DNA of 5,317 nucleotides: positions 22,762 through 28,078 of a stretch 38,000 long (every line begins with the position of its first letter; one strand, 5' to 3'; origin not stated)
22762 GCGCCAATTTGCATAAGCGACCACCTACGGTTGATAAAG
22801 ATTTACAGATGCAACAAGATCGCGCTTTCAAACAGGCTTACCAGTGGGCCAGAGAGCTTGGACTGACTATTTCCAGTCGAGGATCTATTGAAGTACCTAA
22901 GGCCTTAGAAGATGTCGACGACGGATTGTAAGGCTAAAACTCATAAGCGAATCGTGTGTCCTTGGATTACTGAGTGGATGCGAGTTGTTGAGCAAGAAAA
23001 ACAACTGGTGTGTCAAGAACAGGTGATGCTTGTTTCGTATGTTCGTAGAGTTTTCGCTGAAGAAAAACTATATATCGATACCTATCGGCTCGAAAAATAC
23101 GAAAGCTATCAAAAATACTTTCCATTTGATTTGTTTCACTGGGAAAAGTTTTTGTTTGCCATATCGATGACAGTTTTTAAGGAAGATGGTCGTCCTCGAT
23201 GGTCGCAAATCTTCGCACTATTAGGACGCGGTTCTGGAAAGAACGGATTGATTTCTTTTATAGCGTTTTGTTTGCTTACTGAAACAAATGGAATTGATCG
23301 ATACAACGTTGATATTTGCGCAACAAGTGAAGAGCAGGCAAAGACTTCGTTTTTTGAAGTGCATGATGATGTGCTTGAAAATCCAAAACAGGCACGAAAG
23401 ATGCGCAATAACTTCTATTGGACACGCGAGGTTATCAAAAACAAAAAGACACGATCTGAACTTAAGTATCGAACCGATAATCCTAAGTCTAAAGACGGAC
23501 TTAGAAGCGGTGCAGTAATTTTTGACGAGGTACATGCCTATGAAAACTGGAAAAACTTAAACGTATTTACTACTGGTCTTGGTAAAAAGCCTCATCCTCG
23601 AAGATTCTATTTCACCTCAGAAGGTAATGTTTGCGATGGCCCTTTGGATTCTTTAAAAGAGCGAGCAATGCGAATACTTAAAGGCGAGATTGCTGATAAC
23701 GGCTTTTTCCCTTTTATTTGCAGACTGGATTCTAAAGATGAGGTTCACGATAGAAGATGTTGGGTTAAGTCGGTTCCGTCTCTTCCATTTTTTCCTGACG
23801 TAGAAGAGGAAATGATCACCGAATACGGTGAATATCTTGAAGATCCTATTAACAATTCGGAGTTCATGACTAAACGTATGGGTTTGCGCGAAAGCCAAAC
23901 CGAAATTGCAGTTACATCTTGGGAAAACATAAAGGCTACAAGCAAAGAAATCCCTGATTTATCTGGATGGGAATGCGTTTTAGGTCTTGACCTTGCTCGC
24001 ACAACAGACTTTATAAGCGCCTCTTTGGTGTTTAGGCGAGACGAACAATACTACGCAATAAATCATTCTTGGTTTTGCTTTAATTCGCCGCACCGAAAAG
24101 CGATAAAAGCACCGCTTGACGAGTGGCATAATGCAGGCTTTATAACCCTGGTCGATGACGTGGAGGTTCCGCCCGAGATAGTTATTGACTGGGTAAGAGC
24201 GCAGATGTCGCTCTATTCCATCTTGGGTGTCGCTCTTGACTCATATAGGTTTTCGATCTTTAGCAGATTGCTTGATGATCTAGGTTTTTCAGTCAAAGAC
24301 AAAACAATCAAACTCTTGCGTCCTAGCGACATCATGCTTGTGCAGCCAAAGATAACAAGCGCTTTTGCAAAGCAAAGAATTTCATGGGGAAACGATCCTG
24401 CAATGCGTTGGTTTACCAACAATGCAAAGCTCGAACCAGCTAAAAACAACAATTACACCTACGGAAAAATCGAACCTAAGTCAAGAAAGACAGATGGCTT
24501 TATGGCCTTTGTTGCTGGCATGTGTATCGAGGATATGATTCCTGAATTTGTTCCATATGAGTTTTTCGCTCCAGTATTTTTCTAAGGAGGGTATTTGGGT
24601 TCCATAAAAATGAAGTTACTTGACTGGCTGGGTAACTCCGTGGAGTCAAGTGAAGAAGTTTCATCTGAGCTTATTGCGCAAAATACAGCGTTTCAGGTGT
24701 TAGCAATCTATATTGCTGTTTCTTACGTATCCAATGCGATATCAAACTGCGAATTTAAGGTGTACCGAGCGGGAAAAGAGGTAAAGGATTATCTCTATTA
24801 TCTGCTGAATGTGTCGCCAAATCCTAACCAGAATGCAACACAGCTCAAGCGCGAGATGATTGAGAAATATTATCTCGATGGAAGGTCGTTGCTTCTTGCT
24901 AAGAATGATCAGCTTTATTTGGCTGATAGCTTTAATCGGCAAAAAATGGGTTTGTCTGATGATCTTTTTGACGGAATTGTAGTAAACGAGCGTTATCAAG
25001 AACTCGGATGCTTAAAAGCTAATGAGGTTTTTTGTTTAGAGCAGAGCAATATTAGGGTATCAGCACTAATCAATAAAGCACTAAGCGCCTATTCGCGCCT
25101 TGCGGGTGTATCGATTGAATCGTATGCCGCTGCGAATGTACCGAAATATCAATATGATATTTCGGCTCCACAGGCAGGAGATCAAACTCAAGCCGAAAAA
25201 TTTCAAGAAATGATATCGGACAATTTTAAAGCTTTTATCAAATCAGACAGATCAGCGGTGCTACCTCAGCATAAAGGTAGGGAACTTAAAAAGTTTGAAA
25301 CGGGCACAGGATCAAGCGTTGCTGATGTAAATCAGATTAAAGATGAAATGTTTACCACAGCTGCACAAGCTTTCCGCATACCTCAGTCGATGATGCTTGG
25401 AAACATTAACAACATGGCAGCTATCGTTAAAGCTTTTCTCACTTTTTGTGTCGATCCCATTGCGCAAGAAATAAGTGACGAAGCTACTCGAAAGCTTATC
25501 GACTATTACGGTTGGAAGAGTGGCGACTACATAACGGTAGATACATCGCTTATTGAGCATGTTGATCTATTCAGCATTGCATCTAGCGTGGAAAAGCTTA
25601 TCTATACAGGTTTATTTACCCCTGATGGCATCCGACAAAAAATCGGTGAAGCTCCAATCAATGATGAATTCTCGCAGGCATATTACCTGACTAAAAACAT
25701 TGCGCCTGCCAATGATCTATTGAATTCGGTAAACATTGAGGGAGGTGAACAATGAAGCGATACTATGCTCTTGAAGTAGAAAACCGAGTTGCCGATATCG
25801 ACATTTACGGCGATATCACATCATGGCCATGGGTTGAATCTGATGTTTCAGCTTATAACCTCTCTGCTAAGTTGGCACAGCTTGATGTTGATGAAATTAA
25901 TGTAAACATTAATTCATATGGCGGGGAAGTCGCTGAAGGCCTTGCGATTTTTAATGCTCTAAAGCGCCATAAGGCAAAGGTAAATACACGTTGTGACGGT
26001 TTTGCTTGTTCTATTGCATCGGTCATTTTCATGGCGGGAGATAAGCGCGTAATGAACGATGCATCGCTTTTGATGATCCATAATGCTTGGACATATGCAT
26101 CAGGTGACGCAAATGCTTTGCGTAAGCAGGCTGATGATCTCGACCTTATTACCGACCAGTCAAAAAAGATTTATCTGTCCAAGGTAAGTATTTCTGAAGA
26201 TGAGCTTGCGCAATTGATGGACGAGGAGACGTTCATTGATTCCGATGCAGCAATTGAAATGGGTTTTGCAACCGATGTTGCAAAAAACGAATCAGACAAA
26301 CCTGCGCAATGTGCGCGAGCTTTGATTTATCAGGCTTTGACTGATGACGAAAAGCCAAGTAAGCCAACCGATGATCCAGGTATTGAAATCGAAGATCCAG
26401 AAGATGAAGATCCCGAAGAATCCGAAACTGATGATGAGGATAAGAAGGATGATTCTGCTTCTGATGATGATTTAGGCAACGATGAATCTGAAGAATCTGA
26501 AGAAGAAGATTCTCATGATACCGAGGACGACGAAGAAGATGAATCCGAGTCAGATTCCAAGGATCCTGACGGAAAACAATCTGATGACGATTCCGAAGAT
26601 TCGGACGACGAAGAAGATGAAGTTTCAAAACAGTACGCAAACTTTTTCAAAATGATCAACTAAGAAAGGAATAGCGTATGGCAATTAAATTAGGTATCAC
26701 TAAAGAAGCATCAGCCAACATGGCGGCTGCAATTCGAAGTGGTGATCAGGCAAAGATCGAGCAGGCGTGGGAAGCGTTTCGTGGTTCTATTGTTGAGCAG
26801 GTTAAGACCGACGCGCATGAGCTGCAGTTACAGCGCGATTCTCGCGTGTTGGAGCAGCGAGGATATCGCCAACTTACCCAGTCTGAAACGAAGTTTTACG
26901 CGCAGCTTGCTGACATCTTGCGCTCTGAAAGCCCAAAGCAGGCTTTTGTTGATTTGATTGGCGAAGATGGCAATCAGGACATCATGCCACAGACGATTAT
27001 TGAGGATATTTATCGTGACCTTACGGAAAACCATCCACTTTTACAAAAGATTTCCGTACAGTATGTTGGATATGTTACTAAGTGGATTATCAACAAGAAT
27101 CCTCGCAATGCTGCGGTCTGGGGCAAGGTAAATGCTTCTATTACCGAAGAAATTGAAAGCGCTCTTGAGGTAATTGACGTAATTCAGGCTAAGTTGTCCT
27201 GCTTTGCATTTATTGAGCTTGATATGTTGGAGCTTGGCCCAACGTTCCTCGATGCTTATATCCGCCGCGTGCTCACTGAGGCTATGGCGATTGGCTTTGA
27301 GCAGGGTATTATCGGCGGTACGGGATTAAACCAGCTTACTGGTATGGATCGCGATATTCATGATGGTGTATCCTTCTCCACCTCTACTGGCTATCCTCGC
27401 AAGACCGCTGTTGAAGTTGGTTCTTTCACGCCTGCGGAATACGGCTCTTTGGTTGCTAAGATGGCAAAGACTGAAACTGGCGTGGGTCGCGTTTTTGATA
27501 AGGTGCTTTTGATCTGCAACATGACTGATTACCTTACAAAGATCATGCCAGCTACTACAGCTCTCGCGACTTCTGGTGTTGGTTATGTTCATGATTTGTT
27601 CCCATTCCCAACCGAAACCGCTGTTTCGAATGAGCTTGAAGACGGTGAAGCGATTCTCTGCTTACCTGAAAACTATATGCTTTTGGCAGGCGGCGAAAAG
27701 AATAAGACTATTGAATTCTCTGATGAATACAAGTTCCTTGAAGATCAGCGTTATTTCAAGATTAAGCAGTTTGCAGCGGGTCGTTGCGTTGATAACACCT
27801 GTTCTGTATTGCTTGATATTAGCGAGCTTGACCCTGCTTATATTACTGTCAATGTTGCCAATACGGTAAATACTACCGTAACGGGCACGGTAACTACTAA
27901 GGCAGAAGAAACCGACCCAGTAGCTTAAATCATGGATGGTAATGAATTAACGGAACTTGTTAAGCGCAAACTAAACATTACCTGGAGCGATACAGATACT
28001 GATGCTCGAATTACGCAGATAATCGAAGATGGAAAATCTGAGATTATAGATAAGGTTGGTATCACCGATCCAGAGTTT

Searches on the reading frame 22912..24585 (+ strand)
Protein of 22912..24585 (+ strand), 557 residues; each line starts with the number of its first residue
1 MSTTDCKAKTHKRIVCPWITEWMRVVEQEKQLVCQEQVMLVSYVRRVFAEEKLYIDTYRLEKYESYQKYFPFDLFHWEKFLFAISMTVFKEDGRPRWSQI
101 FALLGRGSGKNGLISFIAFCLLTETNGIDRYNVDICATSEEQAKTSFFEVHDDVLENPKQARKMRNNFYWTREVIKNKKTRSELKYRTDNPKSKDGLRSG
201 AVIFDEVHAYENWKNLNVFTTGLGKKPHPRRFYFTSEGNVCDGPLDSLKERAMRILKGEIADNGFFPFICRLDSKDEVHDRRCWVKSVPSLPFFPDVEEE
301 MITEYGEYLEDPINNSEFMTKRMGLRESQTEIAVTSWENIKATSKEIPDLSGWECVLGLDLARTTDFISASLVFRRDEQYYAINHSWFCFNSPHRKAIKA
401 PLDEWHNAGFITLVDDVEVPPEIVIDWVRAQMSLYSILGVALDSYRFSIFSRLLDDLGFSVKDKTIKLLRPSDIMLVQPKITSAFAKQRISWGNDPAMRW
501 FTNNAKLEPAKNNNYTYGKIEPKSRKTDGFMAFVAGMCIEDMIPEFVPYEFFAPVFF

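Call 10: search_protein_families(library=phrogs, proteins=[window:22912-24585:+], max_evalue=0.001)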
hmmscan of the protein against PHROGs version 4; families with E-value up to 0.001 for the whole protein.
window:22912-24585:+ (557 aa): 4 families
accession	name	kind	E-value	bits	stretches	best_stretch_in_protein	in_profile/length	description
phrog_9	-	head and packaging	1.1e-111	376.2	1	23-537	171-660/812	terminase large subunit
phrog_2699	-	head and packaging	3.8e-50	171.6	1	251-538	4-291/315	terminase large subunit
phrog_4914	-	head and packaging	4.1e-06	27.5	1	71-168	78-179/213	terminase large subunit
phrog_7331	-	head and packaging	3.5e-05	24.4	1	482-534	35-86/113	terminase large subunit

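Call 47: search_dna_similar(query=window:22912-24585:+, collection=phages, mode=protein, max_rows=15)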
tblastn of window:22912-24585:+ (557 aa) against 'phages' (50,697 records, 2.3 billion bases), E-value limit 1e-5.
Records with a match: 1787; places in all: 1787; records where one place covers at least 80% of the query: 1111.
Best place of each record, by identity: <60% 1787.
By first word of the organism name: Lactococcus 393; Staphylococcus 234; Streptococcus 203; Enterococcus 125; Paenibacillus 110; Bacillus 72; Ralstonia 58; Vibrio 51; Gordonia 48; Leuconostoc 39; and 86 more.
By host as written in the record: Lactococcus lactis 238; - 124; Staphylococcus aureus 76; Ralstonia solanacearum 45; Paenibacillus larvae 42; Lactococcus lactis subsp. cremoris CA-49 42; Enterococcus faecalis 42; Gordonia terrae 3612 41; and 600 more.
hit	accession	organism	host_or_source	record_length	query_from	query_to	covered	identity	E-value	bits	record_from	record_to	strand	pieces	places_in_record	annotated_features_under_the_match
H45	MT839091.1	Bacteriophage sp.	human fecal samples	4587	18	557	97%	49.3%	0e+0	577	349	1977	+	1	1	record has no annotation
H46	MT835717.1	Bacteriophage sp.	human fecal samples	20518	1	551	99%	42.9%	6e-149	479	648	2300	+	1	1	record has no annotation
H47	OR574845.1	Clostridium phage phiCs5676-1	[Clostridium] scindens DSM 5676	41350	22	543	94%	45.0%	4e-149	479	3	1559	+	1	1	similar to terminase large subunit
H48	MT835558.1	Bacteriophage sp.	human fecal samples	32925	19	551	96%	43.6%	2e-146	472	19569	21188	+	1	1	record has no annotation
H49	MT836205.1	Bacteriophage sp.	human fecal samples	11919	19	548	95%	42.2%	1e-150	483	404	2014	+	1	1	record has no annotation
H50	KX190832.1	Bacillus phage vB_BtS_BMBtp13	Bacillus thuringiensis BGSC 4R1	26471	17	545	95%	38.5%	1e-114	380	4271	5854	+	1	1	terminase large subunit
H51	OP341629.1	Geobacillus phage vB_GthS_PK5.2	Geobacillus thermodenitrificans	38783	8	548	97%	37.3%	3e-108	362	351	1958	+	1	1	terminase large subunit | terminase small subunit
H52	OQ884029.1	Bacillus phage SDFMU_Pfc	Lysinibacillus fusiformis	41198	18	545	95%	37.3%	1e-105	354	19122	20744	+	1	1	putative phage terminase large subunit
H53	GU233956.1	Bacillus phage 11143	Bacillus cereus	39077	18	549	96%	36.8%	3e-99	335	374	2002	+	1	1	putative phage terminase large subunit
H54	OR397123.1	Clostridioides phage AR1074-1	Clostridioides difficile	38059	18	552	96%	36.3%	1e-108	363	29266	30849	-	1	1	hypothetical protein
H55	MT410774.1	Psychrobacillus phage Spoks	Psychrobacillus psychrodurans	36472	18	545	95%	36.5%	5e-106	355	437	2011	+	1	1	terminase large subunit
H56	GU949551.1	Clostridium phage phiCD6356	Clostridium difficile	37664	18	537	93%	36.8%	2e-107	359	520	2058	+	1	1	putative terminase large subunit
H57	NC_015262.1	Clostridium phage phiCD6356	Clostridium difficile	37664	18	537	93%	36.8%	2e-107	359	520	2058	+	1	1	terminase large subunit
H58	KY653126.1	Staphylococcus virus IME1354_01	Staphylococcus sp. IME1354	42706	23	541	93%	36.6%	3e-107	358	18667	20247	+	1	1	terminase large subunit | hypothetical protein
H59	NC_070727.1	Staphylococcus virus IME1354_01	Staphylococcus sp. IME1354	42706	23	541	93%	36.6%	3e-107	358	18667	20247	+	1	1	terminase large subunit | hypothetical protein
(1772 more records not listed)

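Call 79: find_homologous_proteins(query=window:22912-24585:+, max_evalue=1e-50)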
Query window:22912-24585:+ (557 aa): 4443 proteins with E <= 1e-50 among 8000 candidates; the best 120 are listed.
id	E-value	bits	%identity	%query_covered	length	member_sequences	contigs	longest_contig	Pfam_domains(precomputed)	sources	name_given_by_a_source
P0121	0.0e+0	1310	100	100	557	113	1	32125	PF20441.4,PF03354.22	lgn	-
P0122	9.8e-250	848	64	99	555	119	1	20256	PF20441.4,PF03354.22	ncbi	-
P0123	2.0e-222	758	58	99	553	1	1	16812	PF20441.4,PF03354.22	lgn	-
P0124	3.2e-220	751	59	97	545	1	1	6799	PF20441.4,PF03354.22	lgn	-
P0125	3.4e-220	751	59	97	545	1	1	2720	PF20441.4,PF03354.22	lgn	-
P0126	9.5e-220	749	58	97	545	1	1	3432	PF20441.4,PF03354.22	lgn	-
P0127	2.2e-219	748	58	97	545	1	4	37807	PF20441.4,PF03354.22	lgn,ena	-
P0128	1.4e-218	745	58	97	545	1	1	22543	PF20441.4,PF03354.22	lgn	-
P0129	1.7e-218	745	58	97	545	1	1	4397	PF20441.4,PF03354.22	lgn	-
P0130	6.7e-218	743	57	97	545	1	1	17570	PF20441.4,PF03354.22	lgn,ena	-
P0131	9.0e-218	743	56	99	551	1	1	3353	PF20441.4,PF03354.22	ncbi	-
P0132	9.8e-218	743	57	97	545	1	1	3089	PF20441.4,PF03354.22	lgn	-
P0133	1.0e-217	743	56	99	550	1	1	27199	PF20441.4,PF03354.22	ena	-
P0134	1.0e-217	742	56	99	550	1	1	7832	PF20441.4,PF03354.22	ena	-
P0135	1.4e-217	742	58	97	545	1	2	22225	PF20441.4,PF03354.22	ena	-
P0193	6.7e-213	727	56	97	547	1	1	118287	PF20441.4,PF03354.22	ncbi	-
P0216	5.2e-212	724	56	100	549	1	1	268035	PF20441.4,PF03354.22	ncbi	-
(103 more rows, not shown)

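Call 80: list_cluster_members(proteins=[P0121, P0122, P0216, P0193, P0032])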
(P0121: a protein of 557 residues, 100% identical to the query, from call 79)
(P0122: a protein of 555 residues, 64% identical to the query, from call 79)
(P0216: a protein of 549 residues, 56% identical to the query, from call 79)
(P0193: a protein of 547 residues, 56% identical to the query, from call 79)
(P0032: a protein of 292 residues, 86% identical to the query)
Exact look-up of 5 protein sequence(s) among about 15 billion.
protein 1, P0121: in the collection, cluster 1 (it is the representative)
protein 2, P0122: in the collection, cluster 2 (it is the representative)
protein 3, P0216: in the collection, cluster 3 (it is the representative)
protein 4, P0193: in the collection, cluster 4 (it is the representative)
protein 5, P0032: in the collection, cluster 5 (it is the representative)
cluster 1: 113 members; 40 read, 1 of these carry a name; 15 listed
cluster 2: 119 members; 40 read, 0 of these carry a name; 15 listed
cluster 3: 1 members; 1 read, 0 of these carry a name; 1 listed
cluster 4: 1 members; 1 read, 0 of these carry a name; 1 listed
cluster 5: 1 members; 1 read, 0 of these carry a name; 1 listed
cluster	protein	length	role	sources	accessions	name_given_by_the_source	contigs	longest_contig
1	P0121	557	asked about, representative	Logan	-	-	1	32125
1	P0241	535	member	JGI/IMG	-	phage terminase large subunit-like protein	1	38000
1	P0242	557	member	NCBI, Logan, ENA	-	-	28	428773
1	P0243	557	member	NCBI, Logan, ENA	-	-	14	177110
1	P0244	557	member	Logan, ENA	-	-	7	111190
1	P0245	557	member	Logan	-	-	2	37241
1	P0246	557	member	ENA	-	-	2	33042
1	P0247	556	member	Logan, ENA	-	-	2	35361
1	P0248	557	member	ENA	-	-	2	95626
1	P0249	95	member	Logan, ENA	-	-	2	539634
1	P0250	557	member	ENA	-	-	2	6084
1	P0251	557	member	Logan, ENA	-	-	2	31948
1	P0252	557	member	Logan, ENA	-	-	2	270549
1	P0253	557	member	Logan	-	-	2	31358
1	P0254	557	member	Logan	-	-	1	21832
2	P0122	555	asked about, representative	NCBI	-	-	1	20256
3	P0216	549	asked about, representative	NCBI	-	-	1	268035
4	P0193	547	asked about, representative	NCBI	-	-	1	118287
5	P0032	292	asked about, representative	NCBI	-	-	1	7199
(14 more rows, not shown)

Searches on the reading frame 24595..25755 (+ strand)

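Call 10: search_protein_families(library=phrogs, proteins=[window:24595-25755:+], max_evalue=0.001)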
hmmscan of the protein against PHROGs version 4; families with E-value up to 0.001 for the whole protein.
window:24595-25755:+ (386 aa): 3 families
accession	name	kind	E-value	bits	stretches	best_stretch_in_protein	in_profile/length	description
phrog_12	-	head and packaging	2.5e-39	136.9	2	191-374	256-435/646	portal protein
phrog_5929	-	head and packaging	3.1e-08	34.2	1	197-372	25-202/228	portal protein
phrog_2662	-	head and packaging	4e-07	30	1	190-362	241-415/717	portal protein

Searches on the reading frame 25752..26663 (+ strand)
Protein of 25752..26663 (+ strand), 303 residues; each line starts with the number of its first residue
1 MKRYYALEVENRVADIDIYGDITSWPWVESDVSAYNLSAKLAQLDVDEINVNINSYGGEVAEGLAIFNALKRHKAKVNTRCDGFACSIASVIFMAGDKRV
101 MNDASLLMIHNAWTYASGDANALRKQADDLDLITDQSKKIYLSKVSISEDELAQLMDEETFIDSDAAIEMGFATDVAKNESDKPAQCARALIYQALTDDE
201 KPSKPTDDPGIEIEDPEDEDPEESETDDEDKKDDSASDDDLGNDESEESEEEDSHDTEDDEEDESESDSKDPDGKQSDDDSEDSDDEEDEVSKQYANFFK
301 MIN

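Call 11: search_protein_families(library=phrogs, proteins=[window:25752-26663:+], max_evalue=0.001)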
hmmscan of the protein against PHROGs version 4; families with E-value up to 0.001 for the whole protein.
window:25752-26663:+ (303 aa): 12 families
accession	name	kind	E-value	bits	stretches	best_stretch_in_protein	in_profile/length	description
phrog_94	-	head and packaging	2.8e-68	232.9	1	7-256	74-334/622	head maturation protease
phrog_133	-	head and packaging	4.7e-54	185.1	1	2-260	7-226/668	head maturation protease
phrog_2976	-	head and packaging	3.3e-53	182.8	1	4-266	8-280/394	head maturation protease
phrog_1684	-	head and packaging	6.2e-47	161.4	1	14-181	41-207/284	head maturation protease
phrog_3348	-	unknown function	9.3e-45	154.5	1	10-181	34-202/386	-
phrog_53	-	head and packaging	3.6e-26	93.4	1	7-249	70-340/583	head maturation protease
phrog_33547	-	unknown function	1.5e-18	67.9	1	45-176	28-158/357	-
phrog_1827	-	other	1.5e-17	64.6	1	46-165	52-171/202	ATP-dependent protease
phrog_5410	-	other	4.2e-15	56.8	1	47-155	56-163/323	ATP-dependent protease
phrog_13984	-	unknown function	4.9e-15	56.8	1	13-108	31-122/123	-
phrog_23753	-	head and packaging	6.3e-10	40.1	1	46-189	41-184/298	head maturation protease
phrog_26628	-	head and packaging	2.3e-05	24.9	1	38-175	57-196/290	head maturation protease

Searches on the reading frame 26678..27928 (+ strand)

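Call 10: search_protein_families(library=phrogs, proteins=[window:26678-27928:+], max_evalue=0.001)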
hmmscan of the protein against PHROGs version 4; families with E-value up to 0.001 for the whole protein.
window:26678-27928:+ (416 aa): 1 family
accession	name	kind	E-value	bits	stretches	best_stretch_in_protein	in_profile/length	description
phrog_10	-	head and packaging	1.5e-23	84.7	1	26-244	295-499/752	major head protein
